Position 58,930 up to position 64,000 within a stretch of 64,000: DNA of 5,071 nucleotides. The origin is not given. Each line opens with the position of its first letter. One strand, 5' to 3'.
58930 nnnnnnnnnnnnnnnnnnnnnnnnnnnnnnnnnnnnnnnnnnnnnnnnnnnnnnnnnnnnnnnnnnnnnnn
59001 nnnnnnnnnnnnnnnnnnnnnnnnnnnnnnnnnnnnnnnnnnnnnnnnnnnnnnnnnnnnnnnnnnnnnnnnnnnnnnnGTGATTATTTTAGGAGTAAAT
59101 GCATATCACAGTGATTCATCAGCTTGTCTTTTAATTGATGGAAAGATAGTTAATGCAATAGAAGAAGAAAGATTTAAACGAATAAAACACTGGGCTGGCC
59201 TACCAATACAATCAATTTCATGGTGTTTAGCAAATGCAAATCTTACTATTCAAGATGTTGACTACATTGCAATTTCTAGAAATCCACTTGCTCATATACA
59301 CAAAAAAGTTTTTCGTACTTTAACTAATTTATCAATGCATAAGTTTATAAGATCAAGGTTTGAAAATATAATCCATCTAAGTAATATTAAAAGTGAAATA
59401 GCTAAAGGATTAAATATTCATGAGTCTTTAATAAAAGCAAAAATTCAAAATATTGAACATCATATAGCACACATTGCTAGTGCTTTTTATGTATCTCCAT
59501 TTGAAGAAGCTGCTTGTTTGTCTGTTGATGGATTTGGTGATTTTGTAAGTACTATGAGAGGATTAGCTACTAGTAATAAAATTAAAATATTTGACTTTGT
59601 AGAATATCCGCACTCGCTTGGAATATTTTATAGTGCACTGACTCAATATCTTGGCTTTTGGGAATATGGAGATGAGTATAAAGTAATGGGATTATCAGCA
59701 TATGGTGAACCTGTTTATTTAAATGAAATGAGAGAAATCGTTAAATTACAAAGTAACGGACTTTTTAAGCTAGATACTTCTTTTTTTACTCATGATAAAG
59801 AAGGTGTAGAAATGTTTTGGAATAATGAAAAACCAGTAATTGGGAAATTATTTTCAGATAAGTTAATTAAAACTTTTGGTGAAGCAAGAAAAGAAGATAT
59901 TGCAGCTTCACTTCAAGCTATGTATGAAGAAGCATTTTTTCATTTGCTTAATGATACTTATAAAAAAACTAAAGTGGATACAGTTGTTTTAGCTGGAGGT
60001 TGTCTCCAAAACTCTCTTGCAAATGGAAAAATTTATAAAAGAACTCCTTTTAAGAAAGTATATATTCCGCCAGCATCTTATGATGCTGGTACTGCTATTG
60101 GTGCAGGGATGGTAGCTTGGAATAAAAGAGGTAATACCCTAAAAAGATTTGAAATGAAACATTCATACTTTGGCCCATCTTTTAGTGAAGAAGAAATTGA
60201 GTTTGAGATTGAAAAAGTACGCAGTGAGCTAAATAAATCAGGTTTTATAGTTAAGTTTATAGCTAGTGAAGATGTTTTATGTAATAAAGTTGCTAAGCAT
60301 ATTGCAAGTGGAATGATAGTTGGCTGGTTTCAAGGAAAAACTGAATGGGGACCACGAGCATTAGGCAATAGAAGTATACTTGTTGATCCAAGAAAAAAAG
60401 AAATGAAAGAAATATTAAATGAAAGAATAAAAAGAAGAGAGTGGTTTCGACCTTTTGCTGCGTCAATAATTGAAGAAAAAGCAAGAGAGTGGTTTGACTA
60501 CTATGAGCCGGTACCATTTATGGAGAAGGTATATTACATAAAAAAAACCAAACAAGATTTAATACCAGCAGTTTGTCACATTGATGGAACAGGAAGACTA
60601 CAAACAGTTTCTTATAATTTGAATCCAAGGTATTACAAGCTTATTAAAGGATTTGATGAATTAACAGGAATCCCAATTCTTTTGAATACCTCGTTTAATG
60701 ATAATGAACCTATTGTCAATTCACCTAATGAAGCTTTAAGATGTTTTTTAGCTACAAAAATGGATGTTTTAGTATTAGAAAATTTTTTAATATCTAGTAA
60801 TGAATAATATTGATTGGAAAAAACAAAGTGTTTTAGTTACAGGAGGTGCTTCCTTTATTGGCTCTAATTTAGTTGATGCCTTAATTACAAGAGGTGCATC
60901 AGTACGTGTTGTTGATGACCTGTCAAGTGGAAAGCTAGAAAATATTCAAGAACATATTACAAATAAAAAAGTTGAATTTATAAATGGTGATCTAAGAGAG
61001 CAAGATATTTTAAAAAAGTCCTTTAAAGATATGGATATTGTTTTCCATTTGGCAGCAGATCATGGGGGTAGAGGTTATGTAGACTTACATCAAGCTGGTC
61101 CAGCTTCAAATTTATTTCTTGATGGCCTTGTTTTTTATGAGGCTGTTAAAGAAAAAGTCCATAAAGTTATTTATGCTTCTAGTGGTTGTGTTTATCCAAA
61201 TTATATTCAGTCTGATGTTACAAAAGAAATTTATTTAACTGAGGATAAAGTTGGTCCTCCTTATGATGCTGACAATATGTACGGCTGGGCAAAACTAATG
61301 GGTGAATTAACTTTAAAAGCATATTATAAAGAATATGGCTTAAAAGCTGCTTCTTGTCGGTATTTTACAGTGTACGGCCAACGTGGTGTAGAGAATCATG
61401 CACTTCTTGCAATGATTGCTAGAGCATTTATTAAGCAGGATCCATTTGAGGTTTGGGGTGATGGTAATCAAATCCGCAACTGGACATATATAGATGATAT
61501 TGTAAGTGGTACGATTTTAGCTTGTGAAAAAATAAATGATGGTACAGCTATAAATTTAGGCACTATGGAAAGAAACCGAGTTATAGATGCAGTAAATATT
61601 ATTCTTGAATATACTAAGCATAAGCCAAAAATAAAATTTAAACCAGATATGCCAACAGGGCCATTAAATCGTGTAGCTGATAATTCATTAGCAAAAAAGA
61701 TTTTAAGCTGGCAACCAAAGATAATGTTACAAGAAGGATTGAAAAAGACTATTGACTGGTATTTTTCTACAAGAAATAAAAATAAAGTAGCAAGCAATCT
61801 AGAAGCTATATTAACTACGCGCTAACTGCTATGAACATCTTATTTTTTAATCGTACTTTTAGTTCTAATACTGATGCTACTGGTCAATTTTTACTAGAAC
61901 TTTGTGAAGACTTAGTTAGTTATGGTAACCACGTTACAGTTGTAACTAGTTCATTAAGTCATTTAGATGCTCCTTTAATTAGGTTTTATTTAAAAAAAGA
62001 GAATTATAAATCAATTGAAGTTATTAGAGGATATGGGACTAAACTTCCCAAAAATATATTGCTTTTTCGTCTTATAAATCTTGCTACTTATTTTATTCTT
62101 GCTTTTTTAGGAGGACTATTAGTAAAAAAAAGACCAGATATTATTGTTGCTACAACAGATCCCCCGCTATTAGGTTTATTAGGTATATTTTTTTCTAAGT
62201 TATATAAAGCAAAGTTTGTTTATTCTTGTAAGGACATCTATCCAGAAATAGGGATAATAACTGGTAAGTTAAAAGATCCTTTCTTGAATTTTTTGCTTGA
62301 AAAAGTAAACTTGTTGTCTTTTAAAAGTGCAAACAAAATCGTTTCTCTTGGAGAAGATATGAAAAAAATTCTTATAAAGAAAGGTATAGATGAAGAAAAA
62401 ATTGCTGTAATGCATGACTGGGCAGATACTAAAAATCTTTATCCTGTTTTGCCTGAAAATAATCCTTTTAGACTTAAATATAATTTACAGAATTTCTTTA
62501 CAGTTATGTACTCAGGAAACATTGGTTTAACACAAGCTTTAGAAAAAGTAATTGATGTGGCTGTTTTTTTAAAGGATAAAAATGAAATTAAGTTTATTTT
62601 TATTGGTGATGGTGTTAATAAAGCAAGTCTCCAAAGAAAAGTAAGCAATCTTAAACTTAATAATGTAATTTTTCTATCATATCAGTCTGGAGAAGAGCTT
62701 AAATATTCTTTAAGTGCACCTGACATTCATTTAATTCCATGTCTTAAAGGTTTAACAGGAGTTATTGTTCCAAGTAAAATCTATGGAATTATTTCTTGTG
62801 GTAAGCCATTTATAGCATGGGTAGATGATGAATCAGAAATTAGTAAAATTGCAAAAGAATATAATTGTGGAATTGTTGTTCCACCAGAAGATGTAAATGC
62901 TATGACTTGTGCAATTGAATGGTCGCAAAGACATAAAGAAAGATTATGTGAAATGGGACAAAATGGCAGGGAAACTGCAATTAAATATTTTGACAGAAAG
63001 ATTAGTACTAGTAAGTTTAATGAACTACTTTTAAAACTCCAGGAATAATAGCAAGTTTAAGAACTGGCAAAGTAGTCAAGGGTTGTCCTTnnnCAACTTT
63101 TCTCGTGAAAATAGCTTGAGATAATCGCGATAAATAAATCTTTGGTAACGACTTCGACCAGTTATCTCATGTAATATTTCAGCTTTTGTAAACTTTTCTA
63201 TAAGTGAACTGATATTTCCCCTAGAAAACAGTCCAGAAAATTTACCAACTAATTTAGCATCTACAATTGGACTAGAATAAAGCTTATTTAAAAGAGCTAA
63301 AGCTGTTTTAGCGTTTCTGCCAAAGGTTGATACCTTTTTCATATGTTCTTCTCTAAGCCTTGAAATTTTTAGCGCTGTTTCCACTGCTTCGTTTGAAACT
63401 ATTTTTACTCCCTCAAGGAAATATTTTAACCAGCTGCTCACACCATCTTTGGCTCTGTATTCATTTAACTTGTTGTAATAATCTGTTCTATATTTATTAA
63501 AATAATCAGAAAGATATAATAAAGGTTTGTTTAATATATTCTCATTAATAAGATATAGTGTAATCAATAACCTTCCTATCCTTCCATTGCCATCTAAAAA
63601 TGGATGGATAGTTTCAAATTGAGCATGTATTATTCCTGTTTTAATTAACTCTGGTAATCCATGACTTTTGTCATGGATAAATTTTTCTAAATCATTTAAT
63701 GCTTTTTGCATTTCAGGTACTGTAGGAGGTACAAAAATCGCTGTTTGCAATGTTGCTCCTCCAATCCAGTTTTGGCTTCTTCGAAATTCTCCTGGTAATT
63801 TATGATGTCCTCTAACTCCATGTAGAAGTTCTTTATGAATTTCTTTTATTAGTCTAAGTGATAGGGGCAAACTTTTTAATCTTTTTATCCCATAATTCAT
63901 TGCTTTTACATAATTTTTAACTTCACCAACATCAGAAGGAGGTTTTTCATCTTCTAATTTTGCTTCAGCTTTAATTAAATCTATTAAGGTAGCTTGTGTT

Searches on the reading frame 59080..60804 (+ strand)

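Call 59: search_protein_families(library=pfam, proteins=[window:59080-60804:+], max_evalue=0.0001)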
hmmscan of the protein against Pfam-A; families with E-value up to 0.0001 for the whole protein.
window:59080-60804:+ (575 aa): 4 families
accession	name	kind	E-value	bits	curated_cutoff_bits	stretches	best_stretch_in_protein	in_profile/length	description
PF16861.10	Carbam_trans_C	-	6.5e-68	228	27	1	405-572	1-169/170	Carbamoyltransferase C-terminus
PF02543.21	Carbam_trans_N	-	1.9e-58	199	24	1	3-343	2-345/346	Carbamoyltransferase N-terminus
PF00814.31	TsaD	-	6e-08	33.2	24.8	1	156-334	87-254/264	tRNA N6-adenosine threonylcarbamoyltransferase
PF22521.2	HypF_C_2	-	3e-05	24.3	27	1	261-322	155-217/241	Carbamoyltransferase, Kae1-like Domain, second subdomain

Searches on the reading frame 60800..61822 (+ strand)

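Call 59: search_protein_families(library=pfam, proteins=[window:60800-61822:+], max_evalue=0.0001)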
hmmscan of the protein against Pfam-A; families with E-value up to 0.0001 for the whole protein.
window:60800-61822:+ (341 aa): 9 families
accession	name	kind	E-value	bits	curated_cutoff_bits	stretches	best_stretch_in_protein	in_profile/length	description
PF01370.27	Epimerase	-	5.3e-46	157.4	20.9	1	11-254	1-240/240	NAD dependent epimerase/dehydratase family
PF16363.11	GDP_Man_Dehyd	-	1.1e-35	124.1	27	1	12-317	1-332/332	GDP-mannose 4,6 dehydratase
PF01073.25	3Beta_HSD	-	1.3e-18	67.5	22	1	12-248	1-235/280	3-beta hydroxysteroid dehydrogenase/isomerase family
PF02719.21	Polysacc_synt_2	-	2.4e-10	40.5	20.2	1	11-196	1-176/293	Polysaccharide biosynthesis protein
PF05368.20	NmrA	-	7.5e-07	29.5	27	1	7-86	1-78/298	NmrA-like family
PF04321.23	RmlD_sub_bind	-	7.5e-07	28.9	27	1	11-247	3-202/287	RmlD substrate binding domain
PF00106.31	adh_short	-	1.8e-06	28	26.6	1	10-76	2-69/195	short chain dehydrogenase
PF07993.18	NAD_binding_4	-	2.5e-06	27.3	20.1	1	14-193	2-209/258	Male sterility protein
PF13460.12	NAD_binding_10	-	7.4e-06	26.4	27.2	1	15-133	1-103/184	NAD(P)H-binding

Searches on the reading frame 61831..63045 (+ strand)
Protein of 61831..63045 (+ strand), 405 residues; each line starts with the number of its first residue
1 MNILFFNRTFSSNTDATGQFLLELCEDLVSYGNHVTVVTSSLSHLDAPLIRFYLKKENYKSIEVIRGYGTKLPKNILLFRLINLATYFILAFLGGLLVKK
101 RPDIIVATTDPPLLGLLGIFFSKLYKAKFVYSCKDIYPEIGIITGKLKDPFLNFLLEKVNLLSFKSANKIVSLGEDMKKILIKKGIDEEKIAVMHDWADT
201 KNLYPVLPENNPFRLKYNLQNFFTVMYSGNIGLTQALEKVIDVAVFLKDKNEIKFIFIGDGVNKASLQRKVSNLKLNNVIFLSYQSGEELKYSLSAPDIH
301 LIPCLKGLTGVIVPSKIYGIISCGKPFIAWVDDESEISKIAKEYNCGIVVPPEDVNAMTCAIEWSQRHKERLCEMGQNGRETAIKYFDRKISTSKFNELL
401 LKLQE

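Call 59: search_protein_families(library=pfam, proteins=[window:61831-63045:+], max_evalue=0.0001)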
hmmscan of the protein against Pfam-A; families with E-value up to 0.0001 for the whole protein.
window:61831-63045:+ (405 aa): 4 families
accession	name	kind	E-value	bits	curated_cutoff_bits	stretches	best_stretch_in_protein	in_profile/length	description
PF00534.26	Glycos_transf_1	-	2.2e-13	50.5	26.4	1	222-381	15-171/172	Glycosyl transferases group 1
PF13692.12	Glyco_trans_1_4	-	2.8e-10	41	27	1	225-363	4-137/142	Glycosyl transferases group 1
PF13439.12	Glyco_transf_4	-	7.3e-10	39.6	28.5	1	19-200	6-168/170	Glycosyltransferase Family 4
PF13579.12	Glyco_trans_4_4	-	6.6e-07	30.2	29.7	1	18-195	4-156/158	Glycosyl transferase 4-like domain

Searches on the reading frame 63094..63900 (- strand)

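Call 59: search_protein_families(library=pfam, proteins=[window:63094-63900:-], max_evalue=0.0001)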
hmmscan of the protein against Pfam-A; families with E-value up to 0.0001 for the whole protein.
window:63094-63900:- (269 aa): 1 family
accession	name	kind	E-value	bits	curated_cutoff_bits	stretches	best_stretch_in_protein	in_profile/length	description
PF02661.23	Fic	-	5.7e-19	69.2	24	1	12-117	1-93/93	Fic/DOC family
